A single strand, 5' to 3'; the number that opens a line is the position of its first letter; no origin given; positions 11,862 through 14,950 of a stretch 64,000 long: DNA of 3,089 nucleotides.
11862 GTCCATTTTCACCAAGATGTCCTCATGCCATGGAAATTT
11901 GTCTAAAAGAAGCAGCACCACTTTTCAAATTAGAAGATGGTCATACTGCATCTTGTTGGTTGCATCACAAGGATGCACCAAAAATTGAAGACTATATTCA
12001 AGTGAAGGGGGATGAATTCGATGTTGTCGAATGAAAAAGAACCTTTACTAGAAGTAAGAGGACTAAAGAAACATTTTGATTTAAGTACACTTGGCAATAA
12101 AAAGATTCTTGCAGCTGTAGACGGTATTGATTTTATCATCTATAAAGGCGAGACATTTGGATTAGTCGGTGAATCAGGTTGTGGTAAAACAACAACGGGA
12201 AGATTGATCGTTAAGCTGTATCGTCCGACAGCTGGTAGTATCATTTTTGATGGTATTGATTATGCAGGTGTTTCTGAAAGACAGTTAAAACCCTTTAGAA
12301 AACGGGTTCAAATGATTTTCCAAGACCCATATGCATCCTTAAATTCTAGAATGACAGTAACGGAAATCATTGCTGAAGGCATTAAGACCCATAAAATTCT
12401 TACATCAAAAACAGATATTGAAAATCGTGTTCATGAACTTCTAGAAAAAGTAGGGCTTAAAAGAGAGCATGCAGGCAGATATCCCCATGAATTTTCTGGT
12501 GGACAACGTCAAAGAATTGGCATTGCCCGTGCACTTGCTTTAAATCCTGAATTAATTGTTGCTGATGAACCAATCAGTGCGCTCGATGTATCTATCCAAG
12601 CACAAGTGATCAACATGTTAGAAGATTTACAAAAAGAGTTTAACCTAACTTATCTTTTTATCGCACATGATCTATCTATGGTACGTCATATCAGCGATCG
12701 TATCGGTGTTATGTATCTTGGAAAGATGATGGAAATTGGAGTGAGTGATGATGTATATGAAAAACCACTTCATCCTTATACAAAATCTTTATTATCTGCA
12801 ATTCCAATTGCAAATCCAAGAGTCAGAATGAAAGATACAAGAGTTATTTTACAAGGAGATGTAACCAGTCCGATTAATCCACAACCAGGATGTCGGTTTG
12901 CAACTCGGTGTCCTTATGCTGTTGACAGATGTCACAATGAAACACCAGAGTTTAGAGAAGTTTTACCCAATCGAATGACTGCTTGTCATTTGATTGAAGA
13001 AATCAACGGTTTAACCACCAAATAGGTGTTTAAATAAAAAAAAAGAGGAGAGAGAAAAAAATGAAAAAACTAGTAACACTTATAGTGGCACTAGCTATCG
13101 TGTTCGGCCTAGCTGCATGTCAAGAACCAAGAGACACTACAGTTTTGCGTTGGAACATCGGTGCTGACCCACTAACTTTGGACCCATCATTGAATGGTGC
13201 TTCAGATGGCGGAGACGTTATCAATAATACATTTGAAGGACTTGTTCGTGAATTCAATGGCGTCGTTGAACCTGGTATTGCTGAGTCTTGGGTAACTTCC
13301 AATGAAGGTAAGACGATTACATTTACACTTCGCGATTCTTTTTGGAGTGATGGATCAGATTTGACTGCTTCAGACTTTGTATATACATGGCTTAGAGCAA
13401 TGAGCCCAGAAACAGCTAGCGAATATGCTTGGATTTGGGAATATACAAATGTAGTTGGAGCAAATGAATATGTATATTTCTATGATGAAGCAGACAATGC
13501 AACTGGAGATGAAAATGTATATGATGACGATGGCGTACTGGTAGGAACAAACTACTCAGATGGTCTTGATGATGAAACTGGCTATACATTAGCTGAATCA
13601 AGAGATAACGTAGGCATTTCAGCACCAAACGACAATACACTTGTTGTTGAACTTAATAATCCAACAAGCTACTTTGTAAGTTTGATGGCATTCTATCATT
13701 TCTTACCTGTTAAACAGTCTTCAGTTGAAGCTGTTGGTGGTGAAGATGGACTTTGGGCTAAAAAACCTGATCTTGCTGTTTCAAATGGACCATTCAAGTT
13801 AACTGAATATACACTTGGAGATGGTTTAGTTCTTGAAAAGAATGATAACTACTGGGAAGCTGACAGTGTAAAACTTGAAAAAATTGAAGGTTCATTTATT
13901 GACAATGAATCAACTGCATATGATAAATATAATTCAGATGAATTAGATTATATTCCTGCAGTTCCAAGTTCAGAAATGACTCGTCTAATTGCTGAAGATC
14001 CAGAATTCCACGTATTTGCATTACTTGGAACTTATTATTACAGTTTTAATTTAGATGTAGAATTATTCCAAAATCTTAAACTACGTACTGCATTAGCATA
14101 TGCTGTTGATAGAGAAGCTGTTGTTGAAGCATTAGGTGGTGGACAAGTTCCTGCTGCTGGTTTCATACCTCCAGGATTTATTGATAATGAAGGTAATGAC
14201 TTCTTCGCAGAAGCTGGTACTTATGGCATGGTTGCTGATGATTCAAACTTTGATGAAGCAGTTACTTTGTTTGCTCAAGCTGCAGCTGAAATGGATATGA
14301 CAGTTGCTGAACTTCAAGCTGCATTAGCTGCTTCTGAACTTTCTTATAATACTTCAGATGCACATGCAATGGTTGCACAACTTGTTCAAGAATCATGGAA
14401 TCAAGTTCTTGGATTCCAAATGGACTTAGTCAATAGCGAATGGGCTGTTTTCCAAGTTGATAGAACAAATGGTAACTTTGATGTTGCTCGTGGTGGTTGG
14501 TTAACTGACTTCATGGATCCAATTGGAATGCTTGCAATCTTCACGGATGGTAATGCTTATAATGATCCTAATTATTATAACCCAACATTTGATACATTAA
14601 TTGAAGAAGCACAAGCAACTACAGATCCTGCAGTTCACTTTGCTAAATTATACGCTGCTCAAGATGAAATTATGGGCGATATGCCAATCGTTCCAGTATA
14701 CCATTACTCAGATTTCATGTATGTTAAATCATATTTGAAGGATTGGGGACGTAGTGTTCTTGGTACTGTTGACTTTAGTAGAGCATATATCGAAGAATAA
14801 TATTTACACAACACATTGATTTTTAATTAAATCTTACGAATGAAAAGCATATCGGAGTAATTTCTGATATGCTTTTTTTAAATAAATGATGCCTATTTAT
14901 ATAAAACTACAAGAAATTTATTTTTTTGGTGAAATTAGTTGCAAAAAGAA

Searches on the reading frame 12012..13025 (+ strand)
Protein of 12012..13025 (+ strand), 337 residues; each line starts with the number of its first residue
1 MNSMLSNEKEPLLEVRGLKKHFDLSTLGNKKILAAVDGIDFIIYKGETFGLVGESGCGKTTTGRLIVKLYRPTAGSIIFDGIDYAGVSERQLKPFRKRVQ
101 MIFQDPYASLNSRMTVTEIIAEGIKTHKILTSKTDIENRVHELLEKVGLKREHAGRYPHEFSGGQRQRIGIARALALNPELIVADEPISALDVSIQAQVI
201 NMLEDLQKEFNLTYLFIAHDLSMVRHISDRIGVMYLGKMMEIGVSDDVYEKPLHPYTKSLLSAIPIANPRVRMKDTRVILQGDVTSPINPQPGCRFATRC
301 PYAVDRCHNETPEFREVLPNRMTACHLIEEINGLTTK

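Call 13: search_protein_families(library=pfam, proteins=[window:12012-13025:+], max_evalue=0.001)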
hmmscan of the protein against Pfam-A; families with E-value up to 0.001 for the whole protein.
window:12012-13025:+ (337 aa): 3 families
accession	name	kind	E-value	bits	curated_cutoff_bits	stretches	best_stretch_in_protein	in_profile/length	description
PF00005.33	ABC_tran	-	1.6e-33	116.7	25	1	37-188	2-136/137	ABC transporter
PF08352.17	oligo_HPY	-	1.2e-17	64.5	27.1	1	240-307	1-65/65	Oligopeptide/dipeptide transporter, C-terminal region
PF02463.25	SMC_N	-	2e-05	24.6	40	1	88-235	68-213/220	RecF/RecN/SMC N terminal domain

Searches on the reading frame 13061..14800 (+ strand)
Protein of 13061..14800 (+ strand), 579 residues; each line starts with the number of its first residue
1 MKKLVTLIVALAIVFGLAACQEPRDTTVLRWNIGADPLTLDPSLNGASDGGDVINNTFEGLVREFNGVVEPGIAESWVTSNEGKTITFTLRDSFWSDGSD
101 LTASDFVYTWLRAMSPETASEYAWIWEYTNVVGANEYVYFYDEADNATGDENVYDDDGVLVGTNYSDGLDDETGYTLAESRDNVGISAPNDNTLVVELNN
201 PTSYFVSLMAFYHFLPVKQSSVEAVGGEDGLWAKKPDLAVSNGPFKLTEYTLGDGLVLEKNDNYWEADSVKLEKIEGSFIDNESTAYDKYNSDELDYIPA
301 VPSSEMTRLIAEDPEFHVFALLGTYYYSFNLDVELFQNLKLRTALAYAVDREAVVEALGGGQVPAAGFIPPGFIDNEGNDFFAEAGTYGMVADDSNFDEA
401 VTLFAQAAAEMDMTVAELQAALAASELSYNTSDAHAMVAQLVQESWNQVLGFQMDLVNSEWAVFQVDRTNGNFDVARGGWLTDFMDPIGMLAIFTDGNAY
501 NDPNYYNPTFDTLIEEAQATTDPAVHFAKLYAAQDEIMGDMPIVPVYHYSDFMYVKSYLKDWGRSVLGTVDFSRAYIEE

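Call 13: search_protein_families(library=pfam, proteins=[window:13061-14800:+], max_evalue=0.001)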
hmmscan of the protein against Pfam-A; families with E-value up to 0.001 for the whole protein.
window:13061-14800:+ (579 aa): 1 family
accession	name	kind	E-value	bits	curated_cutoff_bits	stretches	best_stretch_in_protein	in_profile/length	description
PF00496.27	SBP_bac_5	-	6.3e-77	259.6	32.4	1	69-500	2-366/368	Bacterial extracellular solute-binding proteins, family 5 Middle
